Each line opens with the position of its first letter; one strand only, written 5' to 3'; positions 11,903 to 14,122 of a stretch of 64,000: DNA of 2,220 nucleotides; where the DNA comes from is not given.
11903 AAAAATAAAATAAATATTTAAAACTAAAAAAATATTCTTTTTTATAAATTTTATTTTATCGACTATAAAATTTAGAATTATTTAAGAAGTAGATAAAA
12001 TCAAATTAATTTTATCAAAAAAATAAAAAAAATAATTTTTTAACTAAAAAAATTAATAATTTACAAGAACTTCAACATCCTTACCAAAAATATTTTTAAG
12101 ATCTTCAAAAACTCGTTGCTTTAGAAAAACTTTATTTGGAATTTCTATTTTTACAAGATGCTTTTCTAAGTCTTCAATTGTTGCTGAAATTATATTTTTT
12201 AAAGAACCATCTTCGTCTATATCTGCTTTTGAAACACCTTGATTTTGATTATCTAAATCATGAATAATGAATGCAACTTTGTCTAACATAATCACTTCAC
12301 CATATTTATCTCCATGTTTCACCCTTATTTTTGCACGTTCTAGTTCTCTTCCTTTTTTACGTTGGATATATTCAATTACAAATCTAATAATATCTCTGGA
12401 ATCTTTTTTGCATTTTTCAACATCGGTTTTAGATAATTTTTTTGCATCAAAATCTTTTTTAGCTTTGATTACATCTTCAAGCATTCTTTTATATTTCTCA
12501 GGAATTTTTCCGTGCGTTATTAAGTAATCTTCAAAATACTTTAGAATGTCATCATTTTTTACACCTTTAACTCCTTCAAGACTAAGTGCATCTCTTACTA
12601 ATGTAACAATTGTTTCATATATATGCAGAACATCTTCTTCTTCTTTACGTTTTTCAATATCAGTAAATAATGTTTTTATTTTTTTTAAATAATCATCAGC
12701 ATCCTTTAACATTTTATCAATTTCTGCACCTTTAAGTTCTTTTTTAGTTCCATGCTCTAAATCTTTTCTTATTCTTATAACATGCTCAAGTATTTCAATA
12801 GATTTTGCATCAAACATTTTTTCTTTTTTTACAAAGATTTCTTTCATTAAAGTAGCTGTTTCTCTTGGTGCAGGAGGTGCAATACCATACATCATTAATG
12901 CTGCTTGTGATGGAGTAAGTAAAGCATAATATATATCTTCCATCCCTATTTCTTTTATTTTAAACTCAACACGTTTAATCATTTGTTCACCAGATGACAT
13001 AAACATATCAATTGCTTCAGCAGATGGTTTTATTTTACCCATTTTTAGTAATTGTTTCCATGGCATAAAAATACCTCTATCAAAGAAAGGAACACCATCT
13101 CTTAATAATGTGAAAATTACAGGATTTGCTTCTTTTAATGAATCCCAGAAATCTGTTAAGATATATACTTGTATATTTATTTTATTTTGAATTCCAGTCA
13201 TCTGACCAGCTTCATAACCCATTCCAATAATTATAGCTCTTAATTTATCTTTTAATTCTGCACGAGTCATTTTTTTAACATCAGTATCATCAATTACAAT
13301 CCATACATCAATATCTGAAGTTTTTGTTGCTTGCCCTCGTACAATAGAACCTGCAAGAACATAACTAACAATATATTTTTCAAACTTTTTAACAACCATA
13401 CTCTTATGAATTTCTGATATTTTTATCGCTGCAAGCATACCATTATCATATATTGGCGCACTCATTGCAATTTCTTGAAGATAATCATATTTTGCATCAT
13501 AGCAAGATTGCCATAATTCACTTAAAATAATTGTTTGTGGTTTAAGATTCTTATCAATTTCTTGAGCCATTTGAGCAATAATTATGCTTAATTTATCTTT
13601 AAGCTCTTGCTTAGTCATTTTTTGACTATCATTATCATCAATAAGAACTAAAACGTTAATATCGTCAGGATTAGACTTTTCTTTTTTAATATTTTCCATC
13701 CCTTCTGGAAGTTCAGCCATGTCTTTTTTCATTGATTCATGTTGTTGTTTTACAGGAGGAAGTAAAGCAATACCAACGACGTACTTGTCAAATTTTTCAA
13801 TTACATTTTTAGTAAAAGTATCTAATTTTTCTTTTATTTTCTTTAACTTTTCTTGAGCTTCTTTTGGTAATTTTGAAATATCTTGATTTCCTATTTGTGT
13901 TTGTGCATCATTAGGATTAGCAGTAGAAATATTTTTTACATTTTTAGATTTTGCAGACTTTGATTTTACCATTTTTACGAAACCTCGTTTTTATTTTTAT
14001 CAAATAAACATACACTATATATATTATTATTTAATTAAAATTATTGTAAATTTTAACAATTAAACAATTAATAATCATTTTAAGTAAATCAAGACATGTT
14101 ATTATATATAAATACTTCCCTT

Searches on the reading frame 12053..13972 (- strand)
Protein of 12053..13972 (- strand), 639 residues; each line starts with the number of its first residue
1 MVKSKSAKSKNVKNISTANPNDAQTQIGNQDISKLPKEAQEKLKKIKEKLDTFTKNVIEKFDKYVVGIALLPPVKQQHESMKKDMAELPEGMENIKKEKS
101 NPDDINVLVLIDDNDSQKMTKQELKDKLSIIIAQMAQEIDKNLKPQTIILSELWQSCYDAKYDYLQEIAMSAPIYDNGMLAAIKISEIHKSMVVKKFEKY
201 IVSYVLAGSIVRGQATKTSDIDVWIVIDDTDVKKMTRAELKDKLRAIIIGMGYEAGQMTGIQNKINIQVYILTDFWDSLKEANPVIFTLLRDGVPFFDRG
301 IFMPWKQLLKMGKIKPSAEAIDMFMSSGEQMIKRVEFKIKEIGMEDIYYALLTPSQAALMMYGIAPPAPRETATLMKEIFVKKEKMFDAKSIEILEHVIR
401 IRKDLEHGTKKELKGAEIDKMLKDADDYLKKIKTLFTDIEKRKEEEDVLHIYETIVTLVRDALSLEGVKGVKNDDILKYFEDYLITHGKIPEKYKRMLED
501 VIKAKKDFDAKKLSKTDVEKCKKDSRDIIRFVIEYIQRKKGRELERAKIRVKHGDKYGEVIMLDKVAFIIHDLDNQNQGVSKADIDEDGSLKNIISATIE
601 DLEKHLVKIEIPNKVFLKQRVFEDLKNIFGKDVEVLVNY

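Call 12: search_protein_families(library=pfam, max_evalue=0.001, proteins=[window:12053-13972:-])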
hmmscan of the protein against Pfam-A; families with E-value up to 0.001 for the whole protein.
window:12053-13972:- (639 aa): 3 families
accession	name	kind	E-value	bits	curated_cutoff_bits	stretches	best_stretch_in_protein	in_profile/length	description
PF01909.29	NTP_transf_2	-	2e-06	28.6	21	1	195-242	9-59/93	Nucleotidyltransferase domain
PF18765.7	Polbeta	-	5.6e-05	23.7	26.9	1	197-247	7-58/93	Polymerase beta, Nucleotidyltransferase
PF22600.2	MTPAP-like_central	-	0.00076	20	27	0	191-237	31-75/139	Poly(A) RNA polymerase, mitochondrial-like, central palm domain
